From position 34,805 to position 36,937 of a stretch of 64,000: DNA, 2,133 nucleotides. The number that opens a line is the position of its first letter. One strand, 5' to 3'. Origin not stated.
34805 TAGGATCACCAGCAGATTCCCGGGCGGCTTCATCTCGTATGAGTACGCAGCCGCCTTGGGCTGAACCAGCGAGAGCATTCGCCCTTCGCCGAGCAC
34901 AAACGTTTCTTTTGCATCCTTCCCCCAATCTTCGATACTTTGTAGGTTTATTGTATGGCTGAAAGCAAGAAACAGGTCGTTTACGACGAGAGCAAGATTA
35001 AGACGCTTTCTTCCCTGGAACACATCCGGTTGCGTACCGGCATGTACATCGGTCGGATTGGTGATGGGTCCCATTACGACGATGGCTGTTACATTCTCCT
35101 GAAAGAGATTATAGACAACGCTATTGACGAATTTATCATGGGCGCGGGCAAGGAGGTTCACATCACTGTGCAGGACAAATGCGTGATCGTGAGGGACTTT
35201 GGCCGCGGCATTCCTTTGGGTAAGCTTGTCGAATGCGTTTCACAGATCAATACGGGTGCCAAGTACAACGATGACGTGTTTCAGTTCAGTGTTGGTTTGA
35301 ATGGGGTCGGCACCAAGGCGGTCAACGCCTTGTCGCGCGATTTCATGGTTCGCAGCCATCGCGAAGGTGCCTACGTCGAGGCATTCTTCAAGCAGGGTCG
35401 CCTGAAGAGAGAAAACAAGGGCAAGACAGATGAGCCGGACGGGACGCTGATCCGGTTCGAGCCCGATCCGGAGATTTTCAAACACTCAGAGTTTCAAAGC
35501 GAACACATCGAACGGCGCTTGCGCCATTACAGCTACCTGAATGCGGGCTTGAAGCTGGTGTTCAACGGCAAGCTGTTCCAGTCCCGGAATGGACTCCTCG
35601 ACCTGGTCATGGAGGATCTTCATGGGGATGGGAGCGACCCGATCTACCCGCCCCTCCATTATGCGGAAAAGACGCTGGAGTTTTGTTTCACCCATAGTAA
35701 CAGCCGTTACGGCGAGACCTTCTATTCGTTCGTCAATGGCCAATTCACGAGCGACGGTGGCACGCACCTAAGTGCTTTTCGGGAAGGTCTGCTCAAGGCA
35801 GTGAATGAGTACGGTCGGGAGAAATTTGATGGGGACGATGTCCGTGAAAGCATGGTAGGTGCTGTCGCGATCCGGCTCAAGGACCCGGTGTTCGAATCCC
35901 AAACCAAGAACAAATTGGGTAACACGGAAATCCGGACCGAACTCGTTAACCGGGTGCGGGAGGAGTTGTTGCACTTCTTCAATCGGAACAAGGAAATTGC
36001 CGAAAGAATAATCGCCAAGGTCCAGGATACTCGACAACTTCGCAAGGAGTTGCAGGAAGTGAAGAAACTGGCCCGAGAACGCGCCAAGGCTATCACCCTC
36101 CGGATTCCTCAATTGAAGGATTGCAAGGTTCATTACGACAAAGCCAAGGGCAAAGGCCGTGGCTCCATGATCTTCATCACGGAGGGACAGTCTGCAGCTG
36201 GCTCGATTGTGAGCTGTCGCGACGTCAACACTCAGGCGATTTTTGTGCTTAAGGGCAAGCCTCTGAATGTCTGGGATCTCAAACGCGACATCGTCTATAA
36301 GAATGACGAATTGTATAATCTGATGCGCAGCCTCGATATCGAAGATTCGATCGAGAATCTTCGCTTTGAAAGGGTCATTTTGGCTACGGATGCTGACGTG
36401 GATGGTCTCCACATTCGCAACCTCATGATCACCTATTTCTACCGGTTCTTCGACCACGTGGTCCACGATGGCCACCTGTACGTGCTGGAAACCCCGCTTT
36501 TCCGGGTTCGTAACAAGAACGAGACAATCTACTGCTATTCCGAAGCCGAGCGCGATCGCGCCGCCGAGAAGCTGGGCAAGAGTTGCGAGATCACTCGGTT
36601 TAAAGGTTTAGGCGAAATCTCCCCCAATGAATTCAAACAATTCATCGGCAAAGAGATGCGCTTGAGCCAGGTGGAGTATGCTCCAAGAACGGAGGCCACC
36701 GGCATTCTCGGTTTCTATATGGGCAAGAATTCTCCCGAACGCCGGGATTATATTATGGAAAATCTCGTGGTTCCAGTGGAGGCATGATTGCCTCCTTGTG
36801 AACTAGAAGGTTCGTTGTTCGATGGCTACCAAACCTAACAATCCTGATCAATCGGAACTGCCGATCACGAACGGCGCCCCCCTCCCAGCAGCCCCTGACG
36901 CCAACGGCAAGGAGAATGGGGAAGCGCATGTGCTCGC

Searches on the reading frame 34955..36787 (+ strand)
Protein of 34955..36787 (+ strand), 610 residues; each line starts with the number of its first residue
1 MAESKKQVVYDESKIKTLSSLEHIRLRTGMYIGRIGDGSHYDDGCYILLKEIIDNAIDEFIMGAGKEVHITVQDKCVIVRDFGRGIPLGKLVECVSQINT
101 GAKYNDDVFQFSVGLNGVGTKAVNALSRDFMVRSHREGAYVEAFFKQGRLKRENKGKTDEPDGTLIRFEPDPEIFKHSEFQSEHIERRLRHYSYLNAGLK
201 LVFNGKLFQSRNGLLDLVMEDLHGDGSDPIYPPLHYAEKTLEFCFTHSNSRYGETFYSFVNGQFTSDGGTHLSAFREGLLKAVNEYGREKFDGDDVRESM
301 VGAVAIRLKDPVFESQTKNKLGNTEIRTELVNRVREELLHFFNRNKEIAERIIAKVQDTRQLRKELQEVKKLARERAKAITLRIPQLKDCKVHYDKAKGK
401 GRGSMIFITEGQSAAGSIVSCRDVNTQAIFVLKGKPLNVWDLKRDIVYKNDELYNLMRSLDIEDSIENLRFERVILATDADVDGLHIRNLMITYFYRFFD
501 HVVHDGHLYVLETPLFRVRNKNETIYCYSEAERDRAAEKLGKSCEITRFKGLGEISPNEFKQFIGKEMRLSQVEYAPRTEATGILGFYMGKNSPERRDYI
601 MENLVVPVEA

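Call 7: find_encoding_contigs(protein=window:34955-36787:+, flank=10000, max_places=1)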
Protein window:34955-36787:+ (610 aa): 7 contigs read that carry it; 1 place shown.
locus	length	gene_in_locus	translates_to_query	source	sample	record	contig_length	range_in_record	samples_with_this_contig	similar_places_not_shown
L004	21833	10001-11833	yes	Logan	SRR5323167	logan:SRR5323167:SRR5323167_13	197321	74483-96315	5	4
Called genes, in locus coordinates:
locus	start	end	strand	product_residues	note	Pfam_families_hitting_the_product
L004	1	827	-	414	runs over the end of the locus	PF07786:HGSNAT_cat (weak)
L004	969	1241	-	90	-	PF12773:DZR (weak), PF13240:Zn_Ribbon_1 (weak)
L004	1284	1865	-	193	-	PF13302:Acetyltransf_3, PF13420:Acetyltransf_4 (weak), PF00583:Acetyltransf_1, PF13673:Acetyltransf_10 (weak), PF13508:Acetyltransf_7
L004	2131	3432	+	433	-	PF00291:PALP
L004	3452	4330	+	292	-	PF13557:Phenol_MetA_deg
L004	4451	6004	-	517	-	PF20154:LNT_N, PF00795:CN_hydrolase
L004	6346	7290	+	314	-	PF00248:Aldo_ket_red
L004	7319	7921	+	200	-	PF02834:LigT_PEase, PF13563:2_5_RNA_ligase2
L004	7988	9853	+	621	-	PF22645:GKRP_SIS_N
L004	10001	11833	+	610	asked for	PF02518:HATPase_c (weak), PF00204:DNA_gyraseB, PF01751:Toprim, PF00986:DNA_gyraseB_C (weak)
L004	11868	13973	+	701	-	PF00521:DNA_topoisoIV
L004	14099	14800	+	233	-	-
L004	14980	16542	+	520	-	PF13231:PMT_2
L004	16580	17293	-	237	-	PF01066:CDP-OH_P_transf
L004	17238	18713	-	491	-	PF01425:Amidase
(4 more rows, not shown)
